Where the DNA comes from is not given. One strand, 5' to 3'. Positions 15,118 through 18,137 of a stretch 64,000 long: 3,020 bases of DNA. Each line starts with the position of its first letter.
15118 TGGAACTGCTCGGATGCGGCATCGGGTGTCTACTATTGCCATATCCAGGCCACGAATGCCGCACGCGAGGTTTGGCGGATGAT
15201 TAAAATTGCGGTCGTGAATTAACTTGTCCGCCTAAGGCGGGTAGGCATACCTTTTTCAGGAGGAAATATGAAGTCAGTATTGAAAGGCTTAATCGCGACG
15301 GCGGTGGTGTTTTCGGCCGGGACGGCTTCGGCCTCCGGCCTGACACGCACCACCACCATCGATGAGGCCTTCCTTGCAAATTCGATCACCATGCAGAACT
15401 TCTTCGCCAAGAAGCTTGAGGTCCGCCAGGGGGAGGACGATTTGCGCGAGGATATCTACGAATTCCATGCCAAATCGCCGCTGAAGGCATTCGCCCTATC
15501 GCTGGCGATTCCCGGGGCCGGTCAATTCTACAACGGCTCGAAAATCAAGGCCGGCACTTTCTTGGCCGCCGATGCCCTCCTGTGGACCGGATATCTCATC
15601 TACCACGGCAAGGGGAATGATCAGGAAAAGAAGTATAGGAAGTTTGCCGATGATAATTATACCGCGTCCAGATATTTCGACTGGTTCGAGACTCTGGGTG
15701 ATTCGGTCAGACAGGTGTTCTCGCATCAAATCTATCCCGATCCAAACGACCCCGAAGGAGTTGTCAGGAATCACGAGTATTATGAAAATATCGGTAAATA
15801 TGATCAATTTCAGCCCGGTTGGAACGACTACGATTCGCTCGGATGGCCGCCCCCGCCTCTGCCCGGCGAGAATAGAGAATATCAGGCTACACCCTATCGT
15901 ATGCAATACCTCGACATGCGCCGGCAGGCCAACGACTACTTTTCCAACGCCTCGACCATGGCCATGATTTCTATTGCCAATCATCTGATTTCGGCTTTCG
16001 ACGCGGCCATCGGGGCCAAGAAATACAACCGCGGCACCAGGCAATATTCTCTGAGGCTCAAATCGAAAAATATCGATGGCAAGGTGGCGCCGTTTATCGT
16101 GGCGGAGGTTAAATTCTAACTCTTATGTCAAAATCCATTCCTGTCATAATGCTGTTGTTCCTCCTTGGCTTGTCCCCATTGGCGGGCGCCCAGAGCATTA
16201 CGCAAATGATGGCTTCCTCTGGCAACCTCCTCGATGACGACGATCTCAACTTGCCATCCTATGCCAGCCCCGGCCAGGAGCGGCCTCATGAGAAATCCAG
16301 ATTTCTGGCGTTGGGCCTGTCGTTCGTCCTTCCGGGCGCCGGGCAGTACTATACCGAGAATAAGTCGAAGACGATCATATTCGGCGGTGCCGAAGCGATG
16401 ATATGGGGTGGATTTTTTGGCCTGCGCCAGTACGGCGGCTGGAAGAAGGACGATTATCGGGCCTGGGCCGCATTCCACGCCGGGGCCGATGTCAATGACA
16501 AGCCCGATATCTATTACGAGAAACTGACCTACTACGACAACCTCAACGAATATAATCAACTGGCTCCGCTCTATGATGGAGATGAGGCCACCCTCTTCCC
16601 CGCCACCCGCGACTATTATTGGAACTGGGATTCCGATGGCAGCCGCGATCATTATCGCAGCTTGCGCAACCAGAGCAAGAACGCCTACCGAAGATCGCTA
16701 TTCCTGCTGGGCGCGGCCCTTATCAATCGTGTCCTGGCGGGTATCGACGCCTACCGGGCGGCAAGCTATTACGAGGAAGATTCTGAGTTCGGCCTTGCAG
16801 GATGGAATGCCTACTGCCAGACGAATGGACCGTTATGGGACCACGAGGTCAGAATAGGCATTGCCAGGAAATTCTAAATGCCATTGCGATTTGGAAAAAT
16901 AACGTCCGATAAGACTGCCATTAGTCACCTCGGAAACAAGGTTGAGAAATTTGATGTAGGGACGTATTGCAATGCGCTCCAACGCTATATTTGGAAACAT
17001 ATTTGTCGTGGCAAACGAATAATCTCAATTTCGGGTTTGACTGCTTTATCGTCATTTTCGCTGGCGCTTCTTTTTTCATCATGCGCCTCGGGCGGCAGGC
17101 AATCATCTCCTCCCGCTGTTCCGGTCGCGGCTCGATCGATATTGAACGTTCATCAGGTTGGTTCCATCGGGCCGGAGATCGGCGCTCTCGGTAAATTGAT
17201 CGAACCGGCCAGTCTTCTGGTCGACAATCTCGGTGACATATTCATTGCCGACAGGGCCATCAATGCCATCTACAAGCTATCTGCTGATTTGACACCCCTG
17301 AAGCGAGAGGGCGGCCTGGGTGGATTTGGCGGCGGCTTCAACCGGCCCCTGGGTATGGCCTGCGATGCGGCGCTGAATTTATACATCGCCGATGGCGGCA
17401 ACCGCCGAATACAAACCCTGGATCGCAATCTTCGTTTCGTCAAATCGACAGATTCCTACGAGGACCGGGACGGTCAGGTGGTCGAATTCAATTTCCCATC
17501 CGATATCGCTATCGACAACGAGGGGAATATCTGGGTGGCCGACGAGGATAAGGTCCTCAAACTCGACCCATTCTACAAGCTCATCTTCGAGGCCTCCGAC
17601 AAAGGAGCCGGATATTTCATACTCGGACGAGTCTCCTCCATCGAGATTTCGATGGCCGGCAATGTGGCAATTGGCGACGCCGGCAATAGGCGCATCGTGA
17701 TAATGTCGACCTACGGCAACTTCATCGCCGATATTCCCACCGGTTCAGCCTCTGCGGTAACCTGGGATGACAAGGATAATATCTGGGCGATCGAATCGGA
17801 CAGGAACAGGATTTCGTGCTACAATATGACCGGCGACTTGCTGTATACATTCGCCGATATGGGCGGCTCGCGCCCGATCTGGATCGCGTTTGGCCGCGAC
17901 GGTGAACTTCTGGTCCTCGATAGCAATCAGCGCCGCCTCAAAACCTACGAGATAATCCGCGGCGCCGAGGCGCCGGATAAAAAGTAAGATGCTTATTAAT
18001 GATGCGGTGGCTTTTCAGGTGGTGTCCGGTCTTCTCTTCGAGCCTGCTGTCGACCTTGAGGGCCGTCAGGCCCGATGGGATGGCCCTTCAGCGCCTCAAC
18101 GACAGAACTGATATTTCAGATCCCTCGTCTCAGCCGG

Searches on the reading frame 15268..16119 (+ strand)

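Call 56: search_protein_families(library=pfam, proteins=[window:15268-16119:+], max_evalue=0.00001)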
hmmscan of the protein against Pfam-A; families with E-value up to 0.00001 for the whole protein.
window:15268-16119:+ (283 aa): 1 family
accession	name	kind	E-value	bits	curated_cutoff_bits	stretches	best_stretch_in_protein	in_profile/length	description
PF18935.5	DUF5683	-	1.9e-07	31.6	26.7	1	69-250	3-113/151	Family of unknown function (DUF5683)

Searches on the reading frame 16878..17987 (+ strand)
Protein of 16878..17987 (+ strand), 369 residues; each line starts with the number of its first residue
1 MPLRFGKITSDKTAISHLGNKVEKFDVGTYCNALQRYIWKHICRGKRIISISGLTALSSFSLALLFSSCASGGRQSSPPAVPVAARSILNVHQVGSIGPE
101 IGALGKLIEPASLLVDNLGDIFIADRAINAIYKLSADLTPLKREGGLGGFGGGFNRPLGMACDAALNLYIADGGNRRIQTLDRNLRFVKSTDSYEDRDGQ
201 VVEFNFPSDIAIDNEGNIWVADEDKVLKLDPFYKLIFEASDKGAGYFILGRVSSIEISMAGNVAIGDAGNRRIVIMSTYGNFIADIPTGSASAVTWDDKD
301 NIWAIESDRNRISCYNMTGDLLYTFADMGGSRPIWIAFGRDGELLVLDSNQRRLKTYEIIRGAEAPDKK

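Call 56: search_protein_families(library=pfam, proteins=[window:16878-17987:+], max_evalue=0.00001)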
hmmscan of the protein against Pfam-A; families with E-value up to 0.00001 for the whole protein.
window:16878-17987:+ (369 aa): 2 families
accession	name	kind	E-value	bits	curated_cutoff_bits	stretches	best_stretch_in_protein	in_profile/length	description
PF01436.27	NHL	-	1.1e-16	60.3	20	0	204-223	1-20/28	NHL repeat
PF06739.17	SBBP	-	8.2e-06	26.1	20.5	0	101-124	6-29/38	Beta-propeller repeat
